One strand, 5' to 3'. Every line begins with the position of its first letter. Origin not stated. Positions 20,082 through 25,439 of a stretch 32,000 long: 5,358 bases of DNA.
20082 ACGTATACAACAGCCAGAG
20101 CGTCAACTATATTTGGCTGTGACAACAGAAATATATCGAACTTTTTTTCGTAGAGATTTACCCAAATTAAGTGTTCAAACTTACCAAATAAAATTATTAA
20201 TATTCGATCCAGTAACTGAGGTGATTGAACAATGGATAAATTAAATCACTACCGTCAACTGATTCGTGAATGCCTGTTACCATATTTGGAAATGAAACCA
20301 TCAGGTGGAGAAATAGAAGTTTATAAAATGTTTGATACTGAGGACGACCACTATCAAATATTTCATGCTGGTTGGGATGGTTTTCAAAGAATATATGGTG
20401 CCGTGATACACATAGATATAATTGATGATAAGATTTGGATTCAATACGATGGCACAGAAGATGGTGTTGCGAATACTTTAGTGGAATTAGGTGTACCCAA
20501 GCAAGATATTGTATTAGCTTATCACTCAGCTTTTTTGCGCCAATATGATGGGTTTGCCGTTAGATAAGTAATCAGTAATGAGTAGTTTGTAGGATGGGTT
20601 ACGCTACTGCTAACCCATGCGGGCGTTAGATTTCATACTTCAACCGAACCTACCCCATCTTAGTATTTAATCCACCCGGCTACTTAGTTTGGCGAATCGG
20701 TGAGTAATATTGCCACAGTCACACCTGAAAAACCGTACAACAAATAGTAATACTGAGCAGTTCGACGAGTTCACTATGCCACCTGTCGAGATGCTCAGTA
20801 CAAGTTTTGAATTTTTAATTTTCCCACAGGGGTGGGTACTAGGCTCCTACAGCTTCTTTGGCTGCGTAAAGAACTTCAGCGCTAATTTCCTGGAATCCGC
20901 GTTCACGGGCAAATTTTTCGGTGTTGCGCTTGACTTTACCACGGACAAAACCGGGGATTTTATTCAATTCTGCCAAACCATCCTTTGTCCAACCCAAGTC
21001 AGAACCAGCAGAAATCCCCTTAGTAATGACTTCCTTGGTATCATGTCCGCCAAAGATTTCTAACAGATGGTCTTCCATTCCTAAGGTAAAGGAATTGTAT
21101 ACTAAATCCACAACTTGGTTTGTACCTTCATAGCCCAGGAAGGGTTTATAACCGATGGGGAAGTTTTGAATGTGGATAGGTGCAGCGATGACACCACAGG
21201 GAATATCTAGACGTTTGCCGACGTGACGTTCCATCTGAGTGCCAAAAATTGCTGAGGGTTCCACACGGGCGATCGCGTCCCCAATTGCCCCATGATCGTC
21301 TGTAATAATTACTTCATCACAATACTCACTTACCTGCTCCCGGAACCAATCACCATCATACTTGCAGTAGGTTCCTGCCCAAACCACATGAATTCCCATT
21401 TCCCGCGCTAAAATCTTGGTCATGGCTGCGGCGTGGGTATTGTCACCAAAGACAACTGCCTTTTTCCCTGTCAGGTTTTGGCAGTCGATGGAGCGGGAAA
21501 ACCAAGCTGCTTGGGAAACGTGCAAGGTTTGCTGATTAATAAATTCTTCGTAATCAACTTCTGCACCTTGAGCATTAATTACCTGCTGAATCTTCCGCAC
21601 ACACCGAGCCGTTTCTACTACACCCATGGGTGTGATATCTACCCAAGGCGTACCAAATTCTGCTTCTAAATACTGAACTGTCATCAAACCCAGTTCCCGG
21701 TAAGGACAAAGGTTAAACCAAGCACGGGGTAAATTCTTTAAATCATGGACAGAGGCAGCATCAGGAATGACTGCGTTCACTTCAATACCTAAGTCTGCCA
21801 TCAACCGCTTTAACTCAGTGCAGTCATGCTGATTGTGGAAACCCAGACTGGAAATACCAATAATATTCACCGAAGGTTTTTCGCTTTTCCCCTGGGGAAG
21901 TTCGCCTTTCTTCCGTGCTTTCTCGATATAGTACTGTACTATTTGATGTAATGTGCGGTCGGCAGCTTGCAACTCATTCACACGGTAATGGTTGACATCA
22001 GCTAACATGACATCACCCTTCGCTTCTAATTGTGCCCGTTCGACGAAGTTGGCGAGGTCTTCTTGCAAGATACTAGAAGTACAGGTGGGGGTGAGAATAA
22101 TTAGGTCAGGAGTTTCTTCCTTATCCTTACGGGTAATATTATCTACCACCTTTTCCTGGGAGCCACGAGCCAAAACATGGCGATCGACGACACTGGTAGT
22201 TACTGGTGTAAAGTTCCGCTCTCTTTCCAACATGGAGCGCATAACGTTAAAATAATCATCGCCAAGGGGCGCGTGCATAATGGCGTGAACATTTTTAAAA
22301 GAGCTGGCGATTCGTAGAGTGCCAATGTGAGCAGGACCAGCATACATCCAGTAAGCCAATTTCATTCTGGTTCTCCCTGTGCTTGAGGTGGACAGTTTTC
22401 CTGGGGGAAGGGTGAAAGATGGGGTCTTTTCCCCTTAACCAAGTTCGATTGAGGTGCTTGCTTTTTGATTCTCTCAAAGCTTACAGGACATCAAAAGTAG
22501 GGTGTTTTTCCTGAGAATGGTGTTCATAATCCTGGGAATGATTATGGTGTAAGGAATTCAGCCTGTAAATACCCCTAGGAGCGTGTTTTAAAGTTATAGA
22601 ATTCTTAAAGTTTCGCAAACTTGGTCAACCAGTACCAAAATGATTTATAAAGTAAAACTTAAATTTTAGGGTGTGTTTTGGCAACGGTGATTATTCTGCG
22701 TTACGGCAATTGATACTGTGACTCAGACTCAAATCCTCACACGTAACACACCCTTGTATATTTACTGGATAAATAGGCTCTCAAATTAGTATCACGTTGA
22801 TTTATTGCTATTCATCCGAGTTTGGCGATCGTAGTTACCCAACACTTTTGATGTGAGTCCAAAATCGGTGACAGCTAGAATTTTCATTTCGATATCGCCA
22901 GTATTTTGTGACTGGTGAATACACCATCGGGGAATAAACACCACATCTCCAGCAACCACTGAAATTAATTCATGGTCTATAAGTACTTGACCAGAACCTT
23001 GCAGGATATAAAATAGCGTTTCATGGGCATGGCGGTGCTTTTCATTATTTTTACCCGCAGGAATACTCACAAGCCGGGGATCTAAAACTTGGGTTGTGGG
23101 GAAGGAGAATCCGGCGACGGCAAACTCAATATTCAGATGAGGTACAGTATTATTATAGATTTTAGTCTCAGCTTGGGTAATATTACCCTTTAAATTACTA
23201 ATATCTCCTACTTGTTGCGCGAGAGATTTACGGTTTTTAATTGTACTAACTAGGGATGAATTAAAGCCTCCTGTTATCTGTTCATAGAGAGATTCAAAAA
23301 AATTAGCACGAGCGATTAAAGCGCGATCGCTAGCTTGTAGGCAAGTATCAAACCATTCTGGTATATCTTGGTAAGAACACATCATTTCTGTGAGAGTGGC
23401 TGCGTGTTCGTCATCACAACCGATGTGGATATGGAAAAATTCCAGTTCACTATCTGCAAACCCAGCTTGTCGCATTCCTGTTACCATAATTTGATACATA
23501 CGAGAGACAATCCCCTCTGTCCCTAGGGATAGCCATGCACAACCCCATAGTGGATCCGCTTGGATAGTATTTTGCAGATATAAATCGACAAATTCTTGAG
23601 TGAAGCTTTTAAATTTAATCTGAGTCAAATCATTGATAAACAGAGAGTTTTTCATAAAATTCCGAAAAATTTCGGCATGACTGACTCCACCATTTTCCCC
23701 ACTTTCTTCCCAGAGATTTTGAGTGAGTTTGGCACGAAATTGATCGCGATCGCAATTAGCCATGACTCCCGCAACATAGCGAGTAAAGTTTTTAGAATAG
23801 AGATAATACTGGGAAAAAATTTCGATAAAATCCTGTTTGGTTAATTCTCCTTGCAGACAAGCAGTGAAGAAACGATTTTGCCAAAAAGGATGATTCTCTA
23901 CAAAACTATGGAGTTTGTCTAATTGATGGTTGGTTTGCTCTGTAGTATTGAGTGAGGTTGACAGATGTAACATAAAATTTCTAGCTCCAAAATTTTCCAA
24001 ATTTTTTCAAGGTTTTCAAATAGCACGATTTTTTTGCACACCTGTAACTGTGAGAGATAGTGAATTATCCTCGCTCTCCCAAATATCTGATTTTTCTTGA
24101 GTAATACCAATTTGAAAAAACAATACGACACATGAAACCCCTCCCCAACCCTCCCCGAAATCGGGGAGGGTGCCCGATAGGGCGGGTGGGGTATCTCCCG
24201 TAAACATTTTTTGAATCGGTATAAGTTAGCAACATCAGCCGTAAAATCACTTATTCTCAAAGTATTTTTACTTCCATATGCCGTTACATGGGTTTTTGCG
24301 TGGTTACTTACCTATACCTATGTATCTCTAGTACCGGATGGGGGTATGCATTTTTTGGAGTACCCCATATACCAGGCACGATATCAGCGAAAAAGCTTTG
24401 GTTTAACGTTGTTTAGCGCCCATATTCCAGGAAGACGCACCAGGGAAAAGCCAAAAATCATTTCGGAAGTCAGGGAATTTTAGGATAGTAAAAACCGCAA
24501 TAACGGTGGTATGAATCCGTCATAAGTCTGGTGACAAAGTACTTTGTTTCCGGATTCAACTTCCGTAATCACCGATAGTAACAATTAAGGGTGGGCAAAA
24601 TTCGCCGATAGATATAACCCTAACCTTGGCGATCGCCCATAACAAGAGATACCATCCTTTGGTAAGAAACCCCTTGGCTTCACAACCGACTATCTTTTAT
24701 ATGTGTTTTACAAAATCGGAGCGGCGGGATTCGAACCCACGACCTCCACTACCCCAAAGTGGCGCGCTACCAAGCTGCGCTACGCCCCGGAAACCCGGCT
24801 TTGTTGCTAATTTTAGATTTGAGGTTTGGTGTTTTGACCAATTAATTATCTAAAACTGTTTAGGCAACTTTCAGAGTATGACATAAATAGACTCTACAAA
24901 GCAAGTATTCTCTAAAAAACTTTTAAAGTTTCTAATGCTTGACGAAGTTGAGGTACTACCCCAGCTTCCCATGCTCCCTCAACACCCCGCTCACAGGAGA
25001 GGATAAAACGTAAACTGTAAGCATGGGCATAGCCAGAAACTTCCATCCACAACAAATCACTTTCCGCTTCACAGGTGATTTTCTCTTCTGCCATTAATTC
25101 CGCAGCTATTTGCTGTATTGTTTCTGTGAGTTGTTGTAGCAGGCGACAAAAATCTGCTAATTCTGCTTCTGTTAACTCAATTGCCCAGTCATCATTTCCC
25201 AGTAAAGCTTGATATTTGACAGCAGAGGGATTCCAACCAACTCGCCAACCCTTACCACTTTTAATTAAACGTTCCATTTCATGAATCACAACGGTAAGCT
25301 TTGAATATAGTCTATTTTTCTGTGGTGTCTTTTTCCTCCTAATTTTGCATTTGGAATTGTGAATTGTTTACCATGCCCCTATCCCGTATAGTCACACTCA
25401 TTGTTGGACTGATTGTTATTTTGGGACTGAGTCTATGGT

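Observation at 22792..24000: HDO-cupin didomain protein with the architecture of SznF-type N-N bond-forming enzymes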

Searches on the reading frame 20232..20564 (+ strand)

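Call 51: search_protein_families(library=pfam, proteins=[window:20232-20564:+], max_evalue=0.001)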
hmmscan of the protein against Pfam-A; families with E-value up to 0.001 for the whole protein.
window:20232-20564:+ (111 aa): 1 family
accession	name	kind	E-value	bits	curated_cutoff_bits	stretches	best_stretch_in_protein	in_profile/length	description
PF08869.16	XisI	-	2e-42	144.5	25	1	1-110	1-110/110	XisI protein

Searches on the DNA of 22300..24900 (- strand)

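Call 85: search_rna_families(source=window, start=22300, end=24900, threshold=evalue, max_evalue=1)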
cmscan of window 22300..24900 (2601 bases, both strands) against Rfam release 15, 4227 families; matches with E-value up to 1: 3.
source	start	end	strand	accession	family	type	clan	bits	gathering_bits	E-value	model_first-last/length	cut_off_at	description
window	24716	24789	-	RF00005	tRNA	Gene; tRNA;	CL00001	61.7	29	2.5e-12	1-71/71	no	tRNA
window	23859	23916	+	RF00281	SNORD47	Gene; snRNA; snoRNA; CD-box;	-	26.6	50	0.039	1-77/77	no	Small nucleolar RNA SNORD47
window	24127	24186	+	RF01787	drz-agam-1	Gene; ribozyme;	-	19.7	37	0.94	1-82/82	no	drz-agam-1 ribozyme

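Call 88: search_rna_families(sources=[L081, L083, L085, L091, L045, L050, L002, L096, L015], threshold=gathering)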
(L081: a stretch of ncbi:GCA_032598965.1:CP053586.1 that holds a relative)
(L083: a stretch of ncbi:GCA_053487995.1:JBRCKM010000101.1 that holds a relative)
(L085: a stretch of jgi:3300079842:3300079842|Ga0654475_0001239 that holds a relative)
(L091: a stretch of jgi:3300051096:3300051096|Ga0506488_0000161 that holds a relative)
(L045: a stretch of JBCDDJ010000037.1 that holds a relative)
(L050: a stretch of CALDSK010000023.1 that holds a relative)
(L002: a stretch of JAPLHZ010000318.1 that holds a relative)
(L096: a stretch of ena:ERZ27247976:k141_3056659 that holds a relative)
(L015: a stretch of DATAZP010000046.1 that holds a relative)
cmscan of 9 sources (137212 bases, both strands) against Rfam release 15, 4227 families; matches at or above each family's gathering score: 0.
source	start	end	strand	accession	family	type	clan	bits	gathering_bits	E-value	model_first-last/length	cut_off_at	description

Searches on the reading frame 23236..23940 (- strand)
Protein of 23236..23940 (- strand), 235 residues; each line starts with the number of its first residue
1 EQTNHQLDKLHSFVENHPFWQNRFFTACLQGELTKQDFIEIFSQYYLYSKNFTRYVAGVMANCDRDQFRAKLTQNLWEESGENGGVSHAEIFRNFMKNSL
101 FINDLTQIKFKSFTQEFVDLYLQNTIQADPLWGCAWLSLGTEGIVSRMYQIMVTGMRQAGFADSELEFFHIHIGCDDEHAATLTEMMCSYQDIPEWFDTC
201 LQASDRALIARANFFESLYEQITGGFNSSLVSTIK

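Call 43: search_solved_structures(query=A2, max_evalue=10, show_alignments=0)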
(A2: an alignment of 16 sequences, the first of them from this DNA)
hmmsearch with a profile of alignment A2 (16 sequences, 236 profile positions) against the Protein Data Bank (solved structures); distinct sequences matched with E-value up to 10: 19.
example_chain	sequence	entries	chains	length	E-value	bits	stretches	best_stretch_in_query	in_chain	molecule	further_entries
1rcw_A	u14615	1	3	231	1.8e-18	70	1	6-192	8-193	CT610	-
8va9_A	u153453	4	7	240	2.1e-18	69.8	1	6-192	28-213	4-aminobenzoate synthase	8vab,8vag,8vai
9pj4_A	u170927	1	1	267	3.3e-17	65.8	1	9-222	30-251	4-aminobenzoate synthase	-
7twa_A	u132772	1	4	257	1.7e-15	60.2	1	4-221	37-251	4-chloro-allylglycine synthase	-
3bjd_A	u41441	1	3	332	1.5e-06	30.9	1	10-226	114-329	Putative 3-oxoacyl-(acyl-carrier-protein) synthase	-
8w1q_A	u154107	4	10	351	2.4e-06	30.3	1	10-225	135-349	Pyrroloquinoline quinone (Coenzyme PQQ) biosynthesis protein C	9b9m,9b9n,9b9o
9n1a_A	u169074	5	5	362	2.7e-06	30.1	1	6-225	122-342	HrmI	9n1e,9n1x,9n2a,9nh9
3dde_A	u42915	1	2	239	2.8e-06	30.1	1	151-224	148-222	TENA/THI-4 protein, Domain of Unknown Function with a Heme Oxygenase-like Fold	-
9vwb_A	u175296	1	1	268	0.00042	23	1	106-227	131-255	DUF3050 domain-containing protein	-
3b5o_A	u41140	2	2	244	0.0013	21.4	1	15-226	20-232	CADD-like protein of unknown function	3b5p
3hlx_A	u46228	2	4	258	0.014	17.9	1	17-196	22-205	Pyrroloquinoline-quinone synthase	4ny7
1otw_A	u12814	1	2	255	0.063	15.8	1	16-170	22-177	Coenzyme PQQ synthesis protein C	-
1otv_A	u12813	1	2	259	0.065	15.8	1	17-170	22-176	Coenzyme PQQ synthesis protein C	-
3hml_A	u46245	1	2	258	0.11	15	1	17-87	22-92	Pyrroloquinoline-quinone synthase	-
3hnh_A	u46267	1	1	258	0.15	14.6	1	17-86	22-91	Pyrroloquinoline-quinone synthase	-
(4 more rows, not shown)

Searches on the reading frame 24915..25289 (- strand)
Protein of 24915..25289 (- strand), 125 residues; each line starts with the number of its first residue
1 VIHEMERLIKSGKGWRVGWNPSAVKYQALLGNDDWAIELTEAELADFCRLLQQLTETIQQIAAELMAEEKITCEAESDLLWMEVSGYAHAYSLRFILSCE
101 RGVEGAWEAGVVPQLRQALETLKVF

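Call 51: search_protein_families(library=pfam, proteins=[window:24915-25289:-], max_evalue=0.001)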
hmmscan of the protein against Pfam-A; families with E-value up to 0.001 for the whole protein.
window:24915-25289:- (125 aa): 1 family
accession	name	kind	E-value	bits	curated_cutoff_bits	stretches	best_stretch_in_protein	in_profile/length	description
PF08848.17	DUF1818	-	4.3e-49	165.8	25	1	10-122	1-113/113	Domain of unknown function (DUF1818)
